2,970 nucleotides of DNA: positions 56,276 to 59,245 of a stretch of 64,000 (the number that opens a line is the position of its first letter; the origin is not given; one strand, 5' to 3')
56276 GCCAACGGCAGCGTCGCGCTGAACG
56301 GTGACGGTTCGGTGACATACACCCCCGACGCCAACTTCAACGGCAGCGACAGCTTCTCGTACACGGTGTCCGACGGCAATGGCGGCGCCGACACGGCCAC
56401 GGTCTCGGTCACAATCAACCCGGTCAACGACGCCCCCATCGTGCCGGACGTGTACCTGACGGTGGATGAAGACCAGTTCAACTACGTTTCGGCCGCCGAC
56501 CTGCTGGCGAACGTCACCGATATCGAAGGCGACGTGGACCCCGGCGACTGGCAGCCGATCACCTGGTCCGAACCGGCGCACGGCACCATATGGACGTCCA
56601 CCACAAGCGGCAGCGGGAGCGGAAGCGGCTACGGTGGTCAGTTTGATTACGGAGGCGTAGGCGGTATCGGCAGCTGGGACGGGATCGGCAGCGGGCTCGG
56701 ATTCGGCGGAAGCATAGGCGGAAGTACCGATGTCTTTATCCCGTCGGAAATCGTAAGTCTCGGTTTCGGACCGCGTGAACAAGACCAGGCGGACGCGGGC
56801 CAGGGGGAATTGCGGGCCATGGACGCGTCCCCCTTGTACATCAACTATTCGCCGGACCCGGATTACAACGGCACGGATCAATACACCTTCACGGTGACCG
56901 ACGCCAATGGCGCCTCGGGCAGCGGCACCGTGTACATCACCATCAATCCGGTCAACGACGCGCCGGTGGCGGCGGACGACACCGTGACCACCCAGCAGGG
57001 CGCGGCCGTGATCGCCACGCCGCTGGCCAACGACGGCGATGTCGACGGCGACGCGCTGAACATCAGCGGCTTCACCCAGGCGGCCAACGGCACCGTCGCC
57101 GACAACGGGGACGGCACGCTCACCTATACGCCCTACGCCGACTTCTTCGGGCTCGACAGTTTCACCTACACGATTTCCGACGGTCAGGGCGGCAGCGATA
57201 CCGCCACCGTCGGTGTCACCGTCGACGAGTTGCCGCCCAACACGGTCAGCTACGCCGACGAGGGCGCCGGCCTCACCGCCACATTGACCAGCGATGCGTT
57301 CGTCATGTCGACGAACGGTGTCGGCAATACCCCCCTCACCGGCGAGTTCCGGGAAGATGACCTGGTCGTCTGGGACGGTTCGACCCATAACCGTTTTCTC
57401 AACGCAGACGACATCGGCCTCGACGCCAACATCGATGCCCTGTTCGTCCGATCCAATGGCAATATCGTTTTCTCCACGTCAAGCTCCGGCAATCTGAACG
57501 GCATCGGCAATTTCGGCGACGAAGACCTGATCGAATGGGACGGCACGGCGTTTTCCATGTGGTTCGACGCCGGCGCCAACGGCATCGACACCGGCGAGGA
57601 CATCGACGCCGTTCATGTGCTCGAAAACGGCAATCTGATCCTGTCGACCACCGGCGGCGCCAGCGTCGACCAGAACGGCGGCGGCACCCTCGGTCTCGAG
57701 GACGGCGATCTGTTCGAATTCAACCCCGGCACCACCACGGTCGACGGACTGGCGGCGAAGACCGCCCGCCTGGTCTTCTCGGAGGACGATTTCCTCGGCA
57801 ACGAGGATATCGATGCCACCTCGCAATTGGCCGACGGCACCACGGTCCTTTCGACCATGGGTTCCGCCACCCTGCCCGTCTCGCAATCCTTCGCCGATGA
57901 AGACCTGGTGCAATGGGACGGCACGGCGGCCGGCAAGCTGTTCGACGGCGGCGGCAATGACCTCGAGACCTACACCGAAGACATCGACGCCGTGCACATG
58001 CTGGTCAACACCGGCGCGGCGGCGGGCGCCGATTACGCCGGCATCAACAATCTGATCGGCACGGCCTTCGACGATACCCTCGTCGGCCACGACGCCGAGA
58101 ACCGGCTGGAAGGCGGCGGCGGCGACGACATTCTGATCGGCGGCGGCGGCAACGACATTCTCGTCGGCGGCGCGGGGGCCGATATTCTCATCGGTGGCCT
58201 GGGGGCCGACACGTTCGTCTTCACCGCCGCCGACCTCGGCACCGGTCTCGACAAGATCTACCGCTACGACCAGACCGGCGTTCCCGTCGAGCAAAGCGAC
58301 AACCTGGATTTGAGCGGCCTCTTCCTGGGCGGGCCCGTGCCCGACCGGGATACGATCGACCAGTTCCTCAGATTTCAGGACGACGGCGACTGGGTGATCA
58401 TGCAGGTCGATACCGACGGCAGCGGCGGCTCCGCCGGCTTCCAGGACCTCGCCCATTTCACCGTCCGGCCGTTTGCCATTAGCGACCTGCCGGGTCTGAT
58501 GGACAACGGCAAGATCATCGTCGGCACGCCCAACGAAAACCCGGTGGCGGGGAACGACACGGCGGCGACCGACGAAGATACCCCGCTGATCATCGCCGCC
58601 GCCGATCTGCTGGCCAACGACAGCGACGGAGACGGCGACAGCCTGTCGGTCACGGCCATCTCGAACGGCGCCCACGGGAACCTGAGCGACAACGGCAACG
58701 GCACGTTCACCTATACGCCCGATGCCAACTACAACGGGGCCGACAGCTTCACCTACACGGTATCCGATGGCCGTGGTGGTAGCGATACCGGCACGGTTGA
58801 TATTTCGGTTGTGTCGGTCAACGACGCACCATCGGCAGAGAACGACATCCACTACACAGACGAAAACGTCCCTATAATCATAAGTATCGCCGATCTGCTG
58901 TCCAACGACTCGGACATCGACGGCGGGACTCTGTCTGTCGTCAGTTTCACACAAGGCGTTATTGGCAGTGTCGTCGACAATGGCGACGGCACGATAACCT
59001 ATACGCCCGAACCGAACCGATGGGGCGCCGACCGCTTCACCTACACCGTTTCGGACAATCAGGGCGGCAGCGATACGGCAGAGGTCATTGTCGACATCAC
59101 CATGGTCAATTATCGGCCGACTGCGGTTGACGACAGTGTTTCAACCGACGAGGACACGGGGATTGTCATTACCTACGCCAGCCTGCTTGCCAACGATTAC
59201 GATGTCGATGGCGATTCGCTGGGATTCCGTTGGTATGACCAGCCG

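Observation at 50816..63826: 13-kb single gene: a kexin-like proprotein convertase fused to an RTX/VCBS giant adhesin-like T1SS substrate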

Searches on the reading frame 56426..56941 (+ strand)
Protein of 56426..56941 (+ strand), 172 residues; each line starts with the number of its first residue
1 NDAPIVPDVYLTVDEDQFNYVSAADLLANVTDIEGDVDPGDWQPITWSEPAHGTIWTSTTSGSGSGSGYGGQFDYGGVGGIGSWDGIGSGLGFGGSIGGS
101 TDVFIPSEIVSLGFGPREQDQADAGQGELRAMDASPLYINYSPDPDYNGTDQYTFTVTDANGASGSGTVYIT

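Call 51: search_protein_families(library=pfam, proteins=[window:56426-56941:+], max_evalue=1)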
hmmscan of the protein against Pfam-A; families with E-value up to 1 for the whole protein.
window:56426-56941:+ (172 aa): 3 families
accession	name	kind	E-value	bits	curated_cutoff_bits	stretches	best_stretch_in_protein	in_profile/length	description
PF17963.7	Big_9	-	3.8e-14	53.8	23.6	2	138-172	55-89/89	Bacterial Ig domain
PF17892.7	Cadherin_5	-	3.1e-10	40.2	26.5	2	1-36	2-39/98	Cadherin-like domain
PF17803.7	Cadherin_4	-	1.9e-06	28.7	25.1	1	1-56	11-62/71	Bacterial cadherin-like domain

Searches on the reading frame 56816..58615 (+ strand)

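Call 7: search_protein_families(library=pfam, proteins=[window:56816-58615:+], max_evalue=0.01)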
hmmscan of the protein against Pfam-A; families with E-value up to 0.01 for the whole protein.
window:56816-58615:+ (600 aa): 4 families
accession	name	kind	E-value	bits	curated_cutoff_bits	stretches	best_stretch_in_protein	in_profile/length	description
PF17963.7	Big_9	-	1.3e-32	112.9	23.6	2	47-135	1-89/89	Bacterial Ig domain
PF17892.7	Cadherin_5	-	5.7e-30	103.5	26.5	2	46-136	1-97/98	Cadherin-like domain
PF17803.7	Cadherin_4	-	1.1e-21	77.5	25.1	2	38-104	2-71/71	Bacterial cadherin-like domain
PF00353.25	HemolysinCabind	-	4.6e-10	39.7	23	2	433-466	2-35/36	RTX calcium-binding nonapeptide repeat (4 copies)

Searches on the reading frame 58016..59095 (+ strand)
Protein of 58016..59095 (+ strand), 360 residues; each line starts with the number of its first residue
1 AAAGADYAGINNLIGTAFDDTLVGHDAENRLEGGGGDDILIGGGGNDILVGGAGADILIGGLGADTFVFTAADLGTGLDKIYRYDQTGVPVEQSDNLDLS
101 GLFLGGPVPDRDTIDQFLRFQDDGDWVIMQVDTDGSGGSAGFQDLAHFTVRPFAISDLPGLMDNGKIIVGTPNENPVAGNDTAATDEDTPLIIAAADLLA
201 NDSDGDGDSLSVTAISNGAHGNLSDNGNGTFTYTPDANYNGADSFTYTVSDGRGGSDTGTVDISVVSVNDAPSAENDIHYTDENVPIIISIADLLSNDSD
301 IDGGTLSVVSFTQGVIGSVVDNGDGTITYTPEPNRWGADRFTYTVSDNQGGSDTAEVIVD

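Call 71: find_related_loci(query=window:58016-59095:+, collection=metagenome_contigs, flank=10000)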
Query window:58016-59095:+ (360 aa) in metagenome_contigs; peptide patterns used: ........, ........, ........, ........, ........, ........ (x = any residue, [..] = any of these).
341 stretches matched a pattern; 288 encode a relative of the query (tblastn E <= 1e-3); the best 80 are kept; 76 distinct loci.
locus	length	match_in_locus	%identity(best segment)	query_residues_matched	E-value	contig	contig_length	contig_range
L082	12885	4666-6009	39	13-357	2e-54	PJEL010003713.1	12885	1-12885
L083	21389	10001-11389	53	123-359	2e-45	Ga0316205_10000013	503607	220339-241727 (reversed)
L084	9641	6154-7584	48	9-359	4e-45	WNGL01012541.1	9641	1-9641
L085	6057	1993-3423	48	9-359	4e-45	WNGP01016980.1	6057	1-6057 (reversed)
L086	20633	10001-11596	51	153-360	1e-44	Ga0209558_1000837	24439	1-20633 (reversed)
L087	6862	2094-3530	36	21-359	5e-45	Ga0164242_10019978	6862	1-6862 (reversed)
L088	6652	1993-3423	48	9-359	1e-44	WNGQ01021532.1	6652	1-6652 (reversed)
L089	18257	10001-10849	51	153-357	1e-44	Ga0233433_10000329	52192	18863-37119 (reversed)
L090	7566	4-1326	42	123-357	4e-44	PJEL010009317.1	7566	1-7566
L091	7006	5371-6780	48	165-360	6e-44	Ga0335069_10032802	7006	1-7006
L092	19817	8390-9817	47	164-359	2e-43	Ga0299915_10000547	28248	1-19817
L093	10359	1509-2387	53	161-357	3e-43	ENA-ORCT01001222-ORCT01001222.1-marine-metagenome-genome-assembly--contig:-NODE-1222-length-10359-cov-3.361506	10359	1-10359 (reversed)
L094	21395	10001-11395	51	153-359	1e-50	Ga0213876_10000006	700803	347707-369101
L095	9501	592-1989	52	140-360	3e-42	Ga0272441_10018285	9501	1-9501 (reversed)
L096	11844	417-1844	50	160-359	6e-42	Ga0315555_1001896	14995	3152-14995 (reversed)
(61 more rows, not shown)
